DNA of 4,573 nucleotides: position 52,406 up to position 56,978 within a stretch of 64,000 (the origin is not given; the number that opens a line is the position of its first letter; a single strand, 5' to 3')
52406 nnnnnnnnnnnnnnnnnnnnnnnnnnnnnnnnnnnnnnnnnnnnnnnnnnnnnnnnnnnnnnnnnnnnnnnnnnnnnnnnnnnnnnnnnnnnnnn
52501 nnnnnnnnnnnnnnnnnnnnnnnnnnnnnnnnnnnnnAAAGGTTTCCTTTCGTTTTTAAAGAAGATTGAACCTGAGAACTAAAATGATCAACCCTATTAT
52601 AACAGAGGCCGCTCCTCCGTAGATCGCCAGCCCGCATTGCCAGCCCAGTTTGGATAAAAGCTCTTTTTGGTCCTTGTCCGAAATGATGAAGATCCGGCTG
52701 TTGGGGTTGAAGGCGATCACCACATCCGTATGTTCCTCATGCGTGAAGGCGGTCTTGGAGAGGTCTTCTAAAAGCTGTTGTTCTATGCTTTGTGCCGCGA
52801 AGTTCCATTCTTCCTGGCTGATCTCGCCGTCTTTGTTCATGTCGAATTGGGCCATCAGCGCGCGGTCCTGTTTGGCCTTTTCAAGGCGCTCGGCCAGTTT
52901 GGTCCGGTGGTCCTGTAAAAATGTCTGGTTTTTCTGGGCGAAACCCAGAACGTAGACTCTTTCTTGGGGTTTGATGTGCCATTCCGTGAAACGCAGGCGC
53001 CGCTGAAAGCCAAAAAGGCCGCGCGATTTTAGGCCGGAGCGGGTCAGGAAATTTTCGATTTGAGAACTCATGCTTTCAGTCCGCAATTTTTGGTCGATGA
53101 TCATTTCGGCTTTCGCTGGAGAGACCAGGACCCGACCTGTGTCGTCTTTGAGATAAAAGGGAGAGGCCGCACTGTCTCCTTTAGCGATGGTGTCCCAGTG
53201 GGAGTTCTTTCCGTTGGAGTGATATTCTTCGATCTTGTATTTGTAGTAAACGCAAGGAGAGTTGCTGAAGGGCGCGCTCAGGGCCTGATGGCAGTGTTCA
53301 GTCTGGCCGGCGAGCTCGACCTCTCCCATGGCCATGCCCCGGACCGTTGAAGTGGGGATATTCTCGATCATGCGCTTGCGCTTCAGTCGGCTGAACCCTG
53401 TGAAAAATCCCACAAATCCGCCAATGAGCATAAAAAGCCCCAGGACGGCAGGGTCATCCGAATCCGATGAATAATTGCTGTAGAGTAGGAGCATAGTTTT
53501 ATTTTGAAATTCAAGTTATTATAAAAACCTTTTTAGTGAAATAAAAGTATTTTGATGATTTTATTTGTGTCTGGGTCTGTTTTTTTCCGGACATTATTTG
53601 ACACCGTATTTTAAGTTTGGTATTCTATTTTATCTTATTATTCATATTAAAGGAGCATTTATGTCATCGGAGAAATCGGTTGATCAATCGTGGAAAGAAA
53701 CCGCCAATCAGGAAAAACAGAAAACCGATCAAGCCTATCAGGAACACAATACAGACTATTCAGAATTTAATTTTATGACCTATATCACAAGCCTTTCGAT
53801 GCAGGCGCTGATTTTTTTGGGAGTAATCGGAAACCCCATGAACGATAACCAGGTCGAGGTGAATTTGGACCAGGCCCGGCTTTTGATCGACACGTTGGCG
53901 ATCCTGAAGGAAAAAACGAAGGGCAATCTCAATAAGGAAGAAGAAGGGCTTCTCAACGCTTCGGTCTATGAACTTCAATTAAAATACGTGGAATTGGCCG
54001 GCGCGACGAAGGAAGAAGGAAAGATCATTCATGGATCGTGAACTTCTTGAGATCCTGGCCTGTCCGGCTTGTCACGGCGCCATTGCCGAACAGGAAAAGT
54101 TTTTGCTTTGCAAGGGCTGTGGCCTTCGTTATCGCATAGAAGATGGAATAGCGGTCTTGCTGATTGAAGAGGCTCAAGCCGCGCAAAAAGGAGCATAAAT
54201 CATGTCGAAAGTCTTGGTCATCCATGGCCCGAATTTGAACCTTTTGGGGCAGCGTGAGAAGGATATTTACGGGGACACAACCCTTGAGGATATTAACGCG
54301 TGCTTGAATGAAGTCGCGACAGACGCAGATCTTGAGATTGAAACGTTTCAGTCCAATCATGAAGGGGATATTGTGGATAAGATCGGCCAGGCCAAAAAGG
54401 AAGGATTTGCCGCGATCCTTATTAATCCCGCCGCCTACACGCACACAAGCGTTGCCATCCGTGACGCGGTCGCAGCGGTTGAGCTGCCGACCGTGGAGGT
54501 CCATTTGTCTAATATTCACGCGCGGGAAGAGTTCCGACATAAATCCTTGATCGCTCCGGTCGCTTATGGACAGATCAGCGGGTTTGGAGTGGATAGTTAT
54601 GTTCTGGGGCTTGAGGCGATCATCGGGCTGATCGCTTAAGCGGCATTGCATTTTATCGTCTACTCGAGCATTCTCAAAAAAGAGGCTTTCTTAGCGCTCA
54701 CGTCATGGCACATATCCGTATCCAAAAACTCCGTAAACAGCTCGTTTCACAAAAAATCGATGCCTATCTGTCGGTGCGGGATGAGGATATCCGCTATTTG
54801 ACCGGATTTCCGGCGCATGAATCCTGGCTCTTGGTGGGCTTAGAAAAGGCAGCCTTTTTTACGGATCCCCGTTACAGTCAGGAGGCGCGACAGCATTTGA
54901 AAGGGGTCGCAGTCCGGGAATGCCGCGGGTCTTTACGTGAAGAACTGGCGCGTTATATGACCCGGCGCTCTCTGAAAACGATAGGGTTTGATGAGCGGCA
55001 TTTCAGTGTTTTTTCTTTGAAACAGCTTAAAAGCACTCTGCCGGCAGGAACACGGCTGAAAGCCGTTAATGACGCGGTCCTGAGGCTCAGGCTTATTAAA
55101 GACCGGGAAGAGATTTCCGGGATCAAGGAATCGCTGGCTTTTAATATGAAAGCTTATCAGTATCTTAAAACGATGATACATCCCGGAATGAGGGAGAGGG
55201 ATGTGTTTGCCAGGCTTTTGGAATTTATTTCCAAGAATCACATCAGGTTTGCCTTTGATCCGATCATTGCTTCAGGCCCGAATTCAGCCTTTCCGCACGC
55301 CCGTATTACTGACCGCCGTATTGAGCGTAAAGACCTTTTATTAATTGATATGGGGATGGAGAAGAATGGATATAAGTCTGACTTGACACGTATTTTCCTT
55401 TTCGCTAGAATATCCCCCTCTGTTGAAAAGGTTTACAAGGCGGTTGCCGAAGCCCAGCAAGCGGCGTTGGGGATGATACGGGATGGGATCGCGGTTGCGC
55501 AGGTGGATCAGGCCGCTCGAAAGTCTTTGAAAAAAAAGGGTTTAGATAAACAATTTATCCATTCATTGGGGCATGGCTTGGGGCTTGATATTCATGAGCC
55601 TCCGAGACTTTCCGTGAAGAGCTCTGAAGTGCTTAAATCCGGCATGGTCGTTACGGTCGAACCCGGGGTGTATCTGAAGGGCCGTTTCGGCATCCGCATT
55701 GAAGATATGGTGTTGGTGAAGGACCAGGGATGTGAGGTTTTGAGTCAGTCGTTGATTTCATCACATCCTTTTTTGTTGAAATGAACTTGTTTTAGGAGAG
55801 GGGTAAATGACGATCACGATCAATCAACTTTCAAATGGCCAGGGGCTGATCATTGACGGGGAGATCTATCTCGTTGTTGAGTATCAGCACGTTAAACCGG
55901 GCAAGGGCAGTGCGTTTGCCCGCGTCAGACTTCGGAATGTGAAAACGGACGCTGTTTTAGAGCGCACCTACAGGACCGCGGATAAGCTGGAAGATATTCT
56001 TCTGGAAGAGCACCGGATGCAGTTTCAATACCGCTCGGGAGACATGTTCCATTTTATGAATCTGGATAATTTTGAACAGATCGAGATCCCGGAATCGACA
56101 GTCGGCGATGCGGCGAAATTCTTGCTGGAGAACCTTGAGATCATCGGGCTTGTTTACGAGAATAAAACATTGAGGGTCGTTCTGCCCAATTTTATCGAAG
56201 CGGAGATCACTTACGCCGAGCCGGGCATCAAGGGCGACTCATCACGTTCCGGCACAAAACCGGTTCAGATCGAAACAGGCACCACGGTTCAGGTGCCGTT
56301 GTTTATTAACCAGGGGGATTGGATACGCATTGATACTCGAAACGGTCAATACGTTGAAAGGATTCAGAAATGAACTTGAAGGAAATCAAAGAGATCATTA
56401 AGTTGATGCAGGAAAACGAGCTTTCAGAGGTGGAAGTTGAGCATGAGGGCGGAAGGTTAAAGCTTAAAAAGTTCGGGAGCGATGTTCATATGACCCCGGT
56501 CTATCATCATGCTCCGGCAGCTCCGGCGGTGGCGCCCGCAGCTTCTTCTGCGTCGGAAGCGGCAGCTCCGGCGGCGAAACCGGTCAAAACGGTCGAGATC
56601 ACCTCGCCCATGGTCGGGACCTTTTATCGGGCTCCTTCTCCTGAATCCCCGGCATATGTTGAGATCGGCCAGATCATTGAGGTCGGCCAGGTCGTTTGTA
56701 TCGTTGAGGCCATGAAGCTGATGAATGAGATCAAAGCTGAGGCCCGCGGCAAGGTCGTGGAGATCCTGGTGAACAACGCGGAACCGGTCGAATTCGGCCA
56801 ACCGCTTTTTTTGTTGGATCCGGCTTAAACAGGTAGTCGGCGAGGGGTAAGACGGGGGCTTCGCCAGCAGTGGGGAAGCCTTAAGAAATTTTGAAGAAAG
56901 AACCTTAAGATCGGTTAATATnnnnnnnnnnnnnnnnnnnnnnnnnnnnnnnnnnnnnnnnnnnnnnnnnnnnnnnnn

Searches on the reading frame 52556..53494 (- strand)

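Call 8: search_protein_families(library=pfam, proteins=[window:52556-53494:-])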
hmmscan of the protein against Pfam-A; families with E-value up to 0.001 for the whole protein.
window:52556-53494:- (312 aa): 2 families
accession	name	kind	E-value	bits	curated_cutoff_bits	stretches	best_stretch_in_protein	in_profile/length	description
PF12483.13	GIDE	-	1e-13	51.5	23.6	1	92-189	10-107/160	E3 Ubiquitin ligase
PF13202.12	EF-hand_5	-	3.4e-05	23.5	25.9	1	212-231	3-22/25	EF hand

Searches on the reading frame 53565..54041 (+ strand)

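Call 63: search_protein_families(library=pfam, proteins=[window:53565-54041:+], max_evalue=0.00001)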
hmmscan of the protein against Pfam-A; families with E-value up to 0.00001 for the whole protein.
window:53565-54041:+ (158 aa): 1 family
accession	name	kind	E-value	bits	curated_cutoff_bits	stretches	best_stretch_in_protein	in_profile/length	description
PF08899.16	DUF1844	-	4e-22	78.6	27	1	68-143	2-76/76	Domain of unknown function (DUF1844)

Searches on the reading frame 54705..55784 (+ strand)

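Call 63: search_protein_families(library=pfam, proteins=[window:54705-55784:+], max_evalue=0.00001)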
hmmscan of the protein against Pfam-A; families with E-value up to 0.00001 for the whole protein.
window:54705-55784:+ (359 aa): 2 families
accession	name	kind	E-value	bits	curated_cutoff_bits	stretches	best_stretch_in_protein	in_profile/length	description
PF00557.29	Peptidase_M24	-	2.7e-61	207.4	23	1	140-339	3-207/208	Metallopeptidase family M24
PF01321.24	Creatinase_N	-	3.9e-20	73.1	22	1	5-131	1-128/128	Creatinase/Prolidase N-terminal domain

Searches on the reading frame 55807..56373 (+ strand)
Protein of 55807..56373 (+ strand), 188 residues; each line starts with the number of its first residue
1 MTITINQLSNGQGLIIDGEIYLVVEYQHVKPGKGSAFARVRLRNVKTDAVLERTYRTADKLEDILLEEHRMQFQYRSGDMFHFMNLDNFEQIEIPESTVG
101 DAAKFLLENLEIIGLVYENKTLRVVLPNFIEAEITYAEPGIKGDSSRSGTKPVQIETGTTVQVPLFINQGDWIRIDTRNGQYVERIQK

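Call 63: search_protein_families(library=pfam, proteins=[window:55807-56373:+], max_evalue=0.00001)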
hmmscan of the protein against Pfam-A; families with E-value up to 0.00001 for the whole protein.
window:55807-56373:+ (188 aa): 3 families
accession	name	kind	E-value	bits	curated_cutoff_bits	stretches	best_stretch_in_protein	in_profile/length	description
PF09285.17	Elong-fact-P_C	-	7.7e-25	86.8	25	1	130-185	1-56/56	Elongation factor P, C-terminal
PF08207.18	EFP_N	-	9.9e-22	77.2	23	1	5-61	2-58/58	Elongation factor P (EF-P) KOW-like domain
PF01132.26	EFP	-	2.3e-19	69.5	27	1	70-121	2-53/54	Elongation factor P (EF-P) OB domain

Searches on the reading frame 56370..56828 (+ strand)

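Call 63: search_protein_families(library=pfam, proteins=[window:56370-56828:+], max_evalue=0.00001)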
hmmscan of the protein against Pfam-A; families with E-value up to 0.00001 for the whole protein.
window:56370-56828:+ (152 aa): 1 family
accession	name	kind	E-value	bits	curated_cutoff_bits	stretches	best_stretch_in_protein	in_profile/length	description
PF00364.28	Biotin_lipoyl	-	6.8e-22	77.5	22.1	1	76-148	2-72/73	Biotin-requiring enzyme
